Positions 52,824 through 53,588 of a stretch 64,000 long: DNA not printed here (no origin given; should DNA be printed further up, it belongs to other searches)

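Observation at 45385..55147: Capsule-type regulatory and sugar-precursor genes fused into one operon with an ABC exporter and an S24-like peptidase, but no glycosyltransferase, flippase or polymerase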

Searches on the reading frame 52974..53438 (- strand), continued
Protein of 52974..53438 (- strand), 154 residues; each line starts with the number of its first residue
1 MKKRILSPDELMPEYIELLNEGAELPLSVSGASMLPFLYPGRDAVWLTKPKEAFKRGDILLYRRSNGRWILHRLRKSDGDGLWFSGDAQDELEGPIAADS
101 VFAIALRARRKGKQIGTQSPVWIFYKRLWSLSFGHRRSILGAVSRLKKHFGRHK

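Call 40: find_encoding_contigs(protein=P0010, flank=10000, max_places=3)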
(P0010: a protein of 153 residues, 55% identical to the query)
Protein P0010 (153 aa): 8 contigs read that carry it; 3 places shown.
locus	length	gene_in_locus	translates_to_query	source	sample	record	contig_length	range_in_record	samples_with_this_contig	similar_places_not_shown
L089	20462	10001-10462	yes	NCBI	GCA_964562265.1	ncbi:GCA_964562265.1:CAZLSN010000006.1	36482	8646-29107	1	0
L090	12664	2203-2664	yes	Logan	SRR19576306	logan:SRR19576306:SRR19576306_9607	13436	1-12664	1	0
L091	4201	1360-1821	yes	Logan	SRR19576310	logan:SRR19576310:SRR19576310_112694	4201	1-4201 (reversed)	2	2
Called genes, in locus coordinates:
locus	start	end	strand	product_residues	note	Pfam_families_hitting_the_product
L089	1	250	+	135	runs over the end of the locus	PF14539:DUF4442 (weak), PF13622:4HBT_3 (weak), PF03061:4HBT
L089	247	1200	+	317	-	PF00535:Glycos_transf_2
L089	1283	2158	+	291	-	-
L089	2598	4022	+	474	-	PF28494:GlyRS_ins_1 (faint), PF00587:tRNA-synt_2b, PF03129:HGTP_anticodon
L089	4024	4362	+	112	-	-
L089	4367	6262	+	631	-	PF00795:CN_hydrolase, PF02540:NAD_synthase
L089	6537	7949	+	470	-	PF00860:Xan_ur_permease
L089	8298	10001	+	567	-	PF00664:ABC_membrane, PF00005:ABC_tran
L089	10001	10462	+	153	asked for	-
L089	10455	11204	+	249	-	PF19567:CpsB_CapC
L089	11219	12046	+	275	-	PF16403:Bact_surface_Ig-like (faint)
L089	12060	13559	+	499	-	PF02706:Wzz, PF01656:CbiA (weak), PF10609:ParA, PF13614:AAA_31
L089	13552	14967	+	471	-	PF01656:CbiA, PF06564:CBP_BcsQ (weak), PF10609:ParA, PF13614:AAA_31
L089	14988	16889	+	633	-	PF13727:CoA_binding_3, PF01073:3Beta_HSD, PF01370:Epimerase, PF02719:Polysacc_synt_2, PF04321:RmlD_sub_bind, PF16363:GDP_Man_Dehyd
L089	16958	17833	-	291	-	PF00126:HTH_1, PF03466:LysR_substrate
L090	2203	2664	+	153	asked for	-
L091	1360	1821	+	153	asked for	-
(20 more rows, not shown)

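Call 42: predict_structure(alignment_id=A1)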
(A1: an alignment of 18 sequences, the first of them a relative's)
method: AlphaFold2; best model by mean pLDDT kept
length: 154 residues; sequences in the alignment: 18
mean_pLDDT: 89.7   pTM: 0.82
mean pLDDT of the five models: 89.7, 89.6, 89.5, 89.5, 88.2
residues with pLDDT >= 90: 100; 70-90: 48; 50-70: 4; < 50: 2
segments of 3 or more residues with pLDDT < 50: none
pLDDT, mean of each block of 10 residues (from residue 1): 76 95 94 91 96 93 93 91 91 94 96 93 91 87 80 49
secondary structure, 60 per line:
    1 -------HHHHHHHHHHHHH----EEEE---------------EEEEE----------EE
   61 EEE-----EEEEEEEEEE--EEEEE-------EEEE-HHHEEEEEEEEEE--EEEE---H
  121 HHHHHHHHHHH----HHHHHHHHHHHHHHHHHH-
elements in order: H8-20 E25-28 E44-48 E59-63 E69-78 E81-85 E93-96 E101-110 E113-116 H120-131 H136-153
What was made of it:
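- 52974..53438 (-): Soluble 154-aa clan-SF peptidase with Sec11/SipW-type motifs (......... Ser33, LHR His72, GDAQD) and two C-terminal amphipathic helices. It overlaps both neighbouring genes by 4 nt. AF2 model pLDDT 89.7 (call 42).
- On S26B signal peptidase (Sec11/SipW): The model shows only two amphipathic C-terminal helices (call 42).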

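Call 45: fold_search(model_id=the predicted structure, library=pdb)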
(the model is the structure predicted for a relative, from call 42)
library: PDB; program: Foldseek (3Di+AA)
matches with E <= 10: 1199; with E <= 0.001: 0
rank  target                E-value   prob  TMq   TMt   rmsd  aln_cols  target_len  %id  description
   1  6a2s_A                4.0e-03  1.00  0.41  0.60   4.9       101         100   22  Mycobacterium tuberculosis LexA C-domain S160A (released 2019-01-23)
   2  6a2r_A                4.2e-03  1.00  0.45  0.65   6.8       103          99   24  Mycobacterium tuberculosis LexA C-domain II (released 2019-01-23)
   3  6a2q                  4.2e-03  1.00  0.42  0.62   7.5       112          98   22  Mycobacterium tuberculosis LexA C-domain I (released 2019-01-23)
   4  2ho0                  6.7e-03  1.00  0.44  0.51   3.4        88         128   18  Structure of a Hyper-cleavable Monomeric Fragment of Phage Lambda Repressor Containing the Cleavage Site Region (released 2006-09-19)
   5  4wvj_A                7.1e-03  0.98  0.32  0.11   9.6       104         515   20  Crystal structure of the Type-I signal peptidase from Staphylococcus aureus (SpsB) in complex with an inhibitor peptid (released 2015-09-23)
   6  4wvh_A                8.0e-03  0.99  0.34  0.11   9.8       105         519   18  Crystal structure of the Type-I signal peptidase from Staphylococcus aureus (SpsB) in complex with a substrate peptide (released 2015-09-23)
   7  1f39_A                8.5e-03  1.00  0.43  0.63   3.2        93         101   17  CRYSTAL STRUCTURE OF THE LAMBDA REPRESSOR C-TERMINAL DOMAIN (released 2000-07-26)
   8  4wvg_A                8.5e-03  0.99  0.33  0.11  10.6       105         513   14  Crystal structure of the Type-I signal peptidase from Staphylococcus aureus (SpsB). (released 2015-09-23)
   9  4wvi_A                1.1e-02  0.97  0.32  0.11  10.4       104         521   17  Crystal structure of the Type-I signal peptidase from Staphylococcus aureus (SpsB) in complex with a substrate peptide (released 2015-09-23)
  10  1t7d_A                1.2e-02  0.99  0.30  0.23   6.8        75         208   21  Crystal structure of Escherichia coli type I signal peptidase in complex with a lipopeptide inhibitor (released 2004-07-13)
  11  3k2z_B                1.4e-02  1.00  0.47  0.38   2.4        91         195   21  Crystal structure of a LexA protein from Thermotoga maritima (released 2010-10-06)
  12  7ocj_F                1.4e-02  1.00  0.47  0.54   6.8       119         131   18  Crystal structure of E.coli LexA in complex with nanobody NbSOS2(Nb14509) (released 2022-10-26)
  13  3s04_B                1.4e-02  1.00  0.34  0.24   1.9        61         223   26  Crystal structure of Escherichia coli type I signal peptidase in complex with an Arylomycin Lipoglycopeptide Antibioti (released 2011-10-05)
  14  1kca_A                1.5e-02  1.00  0.43  0.62   3.2        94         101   18  Crystal Structure of the lambda Repressor C-terminal Domain Octamer (released 2001-12-21)
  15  1umu_B                1.6e-02  1.00  0.44  0.60   9.1       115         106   16  STRUCTURE DETERMINATION OF UMUD' BY MAD PHASING OF THE SELENOMETHIONYL PROTEIN (released 1996-08-01)
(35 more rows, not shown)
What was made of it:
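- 52974..53438 (-): Fold hits to LexA, lambda cI, UmuD' and SpsB (call 45).
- On S26B signal peptidase (Sec11/SipW): Fold hits to LexA, lambda cI, UmuD', SpsB and E. coli SPase I, probability about 1, E from 4e-3 (call 45), on a model with pLDDT 89.7 (call 42).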

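Call 66: search_protein_representatives(alignment_id=A1)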
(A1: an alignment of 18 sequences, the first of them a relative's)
Query: 18 sequences, 154 profile positions. Proteins with E-value up to 0.001 (for the whole library): 11520; up to 1e-10: 3325; up to 1e-30: 149. The best 150 are listed.
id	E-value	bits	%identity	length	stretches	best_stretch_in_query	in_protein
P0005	5.2e-68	243.7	-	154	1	1-154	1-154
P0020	6.6e-62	223.9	-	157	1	1-151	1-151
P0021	7.4e-58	210.8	-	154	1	4-150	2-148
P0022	1.5e-56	206.5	-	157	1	1-149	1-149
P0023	3.5e-47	176.1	-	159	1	3-152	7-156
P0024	2.5e-46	173.3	-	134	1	1-104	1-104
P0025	1.2e-45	171.2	-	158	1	1-152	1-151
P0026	1.5e-44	167.5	-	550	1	2-150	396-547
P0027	3.5e-44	166.4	-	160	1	3-147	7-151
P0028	9.6e-44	164.9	-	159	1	3-146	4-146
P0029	6.8e-43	162.2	-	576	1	4-148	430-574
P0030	8.8e-43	161.8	-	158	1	3-148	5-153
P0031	2.3e-42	160.5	-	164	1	4-148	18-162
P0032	6.2e-42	159.0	-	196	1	17-146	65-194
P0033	6.6e-42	159.0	-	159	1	3-149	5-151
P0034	6.7e-42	158.9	-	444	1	4-148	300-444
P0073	3.6e-37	143.6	-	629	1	8-148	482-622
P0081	2.4e-36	140.9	-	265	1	4-146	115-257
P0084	3.6e-36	140.3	-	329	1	4-152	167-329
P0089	7.2e-36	139.3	-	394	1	4-150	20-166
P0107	1.3e-34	135.3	-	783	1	4-148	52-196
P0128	6.1e-33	129.8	-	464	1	19-152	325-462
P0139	3.1e-32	127.5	-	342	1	4-115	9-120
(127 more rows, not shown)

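Call 67: search_protein_families(library=pfam, proteins=[P0107, P0026, P0029, P0034, P0073, P0089, P0084, P0128, P0139, P0081], max_evalue=0.001)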
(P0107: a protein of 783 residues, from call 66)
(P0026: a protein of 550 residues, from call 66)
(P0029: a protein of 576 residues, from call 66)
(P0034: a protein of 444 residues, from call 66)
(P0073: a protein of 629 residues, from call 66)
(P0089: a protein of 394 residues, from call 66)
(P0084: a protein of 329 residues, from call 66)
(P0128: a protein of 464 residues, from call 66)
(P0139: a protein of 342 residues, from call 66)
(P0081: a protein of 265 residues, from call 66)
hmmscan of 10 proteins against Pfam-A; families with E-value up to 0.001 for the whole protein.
P0107 (783 aa): 8 families
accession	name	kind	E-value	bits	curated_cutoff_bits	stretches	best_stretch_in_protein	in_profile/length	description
PF00005.33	ABC_tran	-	1.5e-26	94.1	25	1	578-725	4-137/137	ABC transporter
PF00664.28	ABC_membrane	-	8.7e-24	85.1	28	1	241-510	1-273/274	ABC transporter transmembrane region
PF02463.25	SMC_N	-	8.5e-09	35.6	40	1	18-768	79-212/220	RecF/RecN/SMC N terminal domain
PF13304.12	AAA_21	-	3.8e-05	24.3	27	0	697-758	238-303/304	AAA domain, putative AbiEii toxin, Type IV TA system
PF13401.12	AAA_22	-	0.00012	22.8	27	0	587-731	7-100/130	AAA domain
PF00717.28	Peptidase_S24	-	0.00013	22.1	23.3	1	57-133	19-92/116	Peptidase S24-like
PF09818.15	ABC_ATPase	-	0.00035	20.1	23.2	0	676-728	138-189/283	P-loop domain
PF05729.18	NACHT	-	0.00099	19.4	26.7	0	587-606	2-21/167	NACHT domain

P0026 (550 aa): 1 family
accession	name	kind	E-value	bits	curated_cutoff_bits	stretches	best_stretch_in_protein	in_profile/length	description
PF14907.12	NTP_transf_5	-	8.8e-39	134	31.2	1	27-264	3-248/249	Uncharacterised nucleotidyltransferase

P0029 (576 aa): 1 family
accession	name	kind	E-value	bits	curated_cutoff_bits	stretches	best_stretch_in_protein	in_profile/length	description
PF14907.12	NTP_transf_5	-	2.6e-46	158.6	31.2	1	28-290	2-249/249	Uncharacterised nucleotidyltransferase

P0034 (444 aa): 1 family
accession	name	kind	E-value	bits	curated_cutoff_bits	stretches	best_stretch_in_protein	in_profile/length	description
PF00717.28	Peptidase_S24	-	7.9e-07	29.2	23.3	1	305-380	19-91/116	Peptidase S24-like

P0073 (629 aa): 1 family
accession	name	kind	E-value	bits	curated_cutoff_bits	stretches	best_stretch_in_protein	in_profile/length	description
PF14907.12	NTP_transf_5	-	5.1e-42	144.6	31.2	1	47-299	6-248/249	Uncharacterised nucleotidyltransferase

P0089 (394 aa): 2 families
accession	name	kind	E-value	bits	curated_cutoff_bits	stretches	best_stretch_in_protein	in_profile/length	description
PF00717.28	Peptidase_S24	-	8.1e-05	22.7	23.3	1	25-101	19-92/116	Peptidase S24-like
PF00664.28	ABC_membrane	-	0.00028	21.1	28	1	209-291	1-86/274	ABC transporter transmembrane region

P0084 (329 aa): 1 family
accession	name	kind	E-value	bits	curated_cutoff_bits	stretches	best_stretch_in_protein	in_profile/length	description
PF00717.28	Peptidase_S24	-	0.00041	20.5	23.3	1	165-239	12-84/116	Peptidase S24-like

P0128 (464 aa): 1 family
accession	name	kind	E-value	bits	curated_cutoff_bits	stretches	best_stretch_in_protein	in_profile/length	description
PF14907.12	NTP_transf_5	-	6.5e-13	49.3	31.2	1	36-265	9-247/249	Uncharacterised nucleotidyltransferase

P0139 (342 aa): 1 family
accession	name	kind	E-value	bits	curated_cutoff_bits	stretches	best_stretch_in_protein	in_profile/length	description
PF19567.5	CpsB_CapC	-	1.3e-33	116.8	27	1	121-294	9-180/234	Capsular polysaccharide synthesis, CpsB/CapC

P0081 (265 aa): 0 families
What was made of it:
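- On Peptidase-containing ABC transporter (PCAT): Relatives carry an N-terminal clan-SF domain instead (call 67).
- NTP_transf_5 plus peptidase (call 67). It is fused to the cytoplasmic N-terminus of an ABC exporter and to a cytoplasmic nucleotidyltransferase in relatives (call 67).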

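Call 74: list_cluster_members(proteins=[P0003, P0004, P0010, P0107, P0026])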
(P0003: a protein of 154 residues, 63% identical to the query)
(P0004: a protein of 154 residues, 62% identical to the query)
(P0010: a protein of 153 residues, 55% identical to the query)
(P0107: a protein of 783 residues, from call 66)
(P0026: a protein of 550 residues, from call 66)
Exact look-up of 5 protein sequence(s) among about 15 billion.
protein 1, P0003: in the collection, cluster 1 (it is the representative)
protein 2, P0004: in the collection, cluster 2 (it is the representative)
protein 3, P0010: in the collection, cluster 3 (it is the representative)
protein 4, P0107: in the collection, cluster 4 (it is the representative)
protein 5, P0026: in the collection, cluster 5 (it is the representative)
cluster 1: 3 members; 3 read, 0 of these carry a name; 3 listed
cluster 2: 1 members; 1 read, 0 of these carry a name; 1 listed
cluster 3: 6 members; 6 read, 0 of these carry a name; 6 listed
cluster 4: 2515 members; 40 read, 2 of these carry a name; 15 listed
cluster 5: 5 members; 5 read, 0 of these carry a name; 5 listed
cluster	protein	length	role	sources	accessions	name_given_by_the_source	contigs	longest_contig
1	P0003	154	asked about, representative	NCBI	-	-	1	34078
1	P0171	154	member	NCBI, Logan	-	-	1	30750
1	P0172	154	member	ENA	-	-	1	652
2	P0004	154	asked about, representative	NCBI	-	-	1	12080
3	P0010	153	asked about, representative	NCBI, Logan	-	-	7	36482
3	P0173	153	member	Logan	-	-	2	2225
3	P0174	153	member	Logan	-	-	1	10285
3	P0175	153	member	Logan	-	-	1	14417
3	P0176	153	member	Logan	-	-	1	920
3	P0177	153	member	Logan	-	-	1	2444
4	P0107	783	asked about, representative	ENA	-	-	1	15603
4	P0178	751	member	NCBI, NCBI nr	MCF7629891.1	ATP-binding cassette domain-containing protein [[Ruminococcus] lactaris]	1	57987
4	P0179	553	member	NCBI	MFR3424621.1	MAG: ABC transporter ATP-binding protein [Lachnospiraceae bacterium]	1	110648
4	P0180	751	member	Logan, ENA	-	-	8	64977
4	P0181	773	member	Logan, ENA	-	-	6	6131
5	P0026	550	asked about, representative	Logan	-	-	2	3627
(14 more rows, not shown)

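Call 75: find_encoding_contigs(protein=P0180, flank=10000, max_places=3)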
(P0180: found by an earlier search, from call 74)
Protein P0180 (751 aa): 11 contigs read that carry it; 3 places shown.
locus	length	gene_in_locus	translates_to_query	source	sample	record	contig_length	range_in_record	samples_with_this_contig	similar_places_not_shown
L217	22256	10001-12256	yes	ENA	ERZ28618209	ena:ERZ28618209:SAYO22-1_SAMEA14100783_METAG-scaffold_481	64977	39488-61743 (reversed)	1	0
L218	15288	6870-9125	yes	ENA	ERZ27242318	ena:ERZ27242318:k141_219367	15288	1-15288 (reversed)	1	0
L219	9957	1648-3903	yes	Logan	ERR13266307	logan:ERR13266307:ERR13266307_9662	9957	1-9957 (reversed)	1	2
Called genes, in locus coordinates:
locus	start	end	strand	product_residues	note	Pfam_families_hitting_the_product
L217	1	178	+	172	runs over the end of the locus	-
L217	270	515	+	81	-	PF14311:DUF4379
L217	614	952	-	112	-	PF01638:HxlR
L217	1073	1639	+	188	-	PF01613:Flavin_Reduct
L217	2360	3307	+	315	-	-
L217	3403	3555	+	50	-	-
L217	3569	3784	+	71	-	-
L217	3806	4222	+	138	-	-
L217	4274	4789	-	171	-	-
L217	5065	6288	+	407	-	PF01594:AI-2E_transport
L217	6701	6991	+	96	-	PF12668:DUF3791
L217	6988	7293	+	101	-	-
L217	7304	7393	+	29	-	-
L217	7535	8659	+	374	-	PF04015:DUF362, PF12838:Fer4_7 (weak), PF12797:Fer4_2 (faint), PF12837:Fer4_6 (faint), PF13187:Fer4_9 (weak), PF13237:Fer4_10 (weak), PF14697:Fer4_21 (weak), PF00037:Fer4 (weak)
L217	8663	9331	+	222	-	PF00730:HhH-GPD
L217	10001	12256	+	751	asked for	PF02463:SMC_N, PF00664:ABC_membrane, PF00005:ABC_tran, PF13304:AAA_21 (faint)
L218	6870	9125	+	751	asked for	PF02463:SMC_N, PF00664:ABC_membrane, PF00005:ABC_tran, PF13304:AAA_21 (faint)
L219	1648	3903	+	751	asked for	PF02463:SMC_N, PF00664:ABC_membrane, PF00005:ABC_tran, PF13304:AAA_21 (faint)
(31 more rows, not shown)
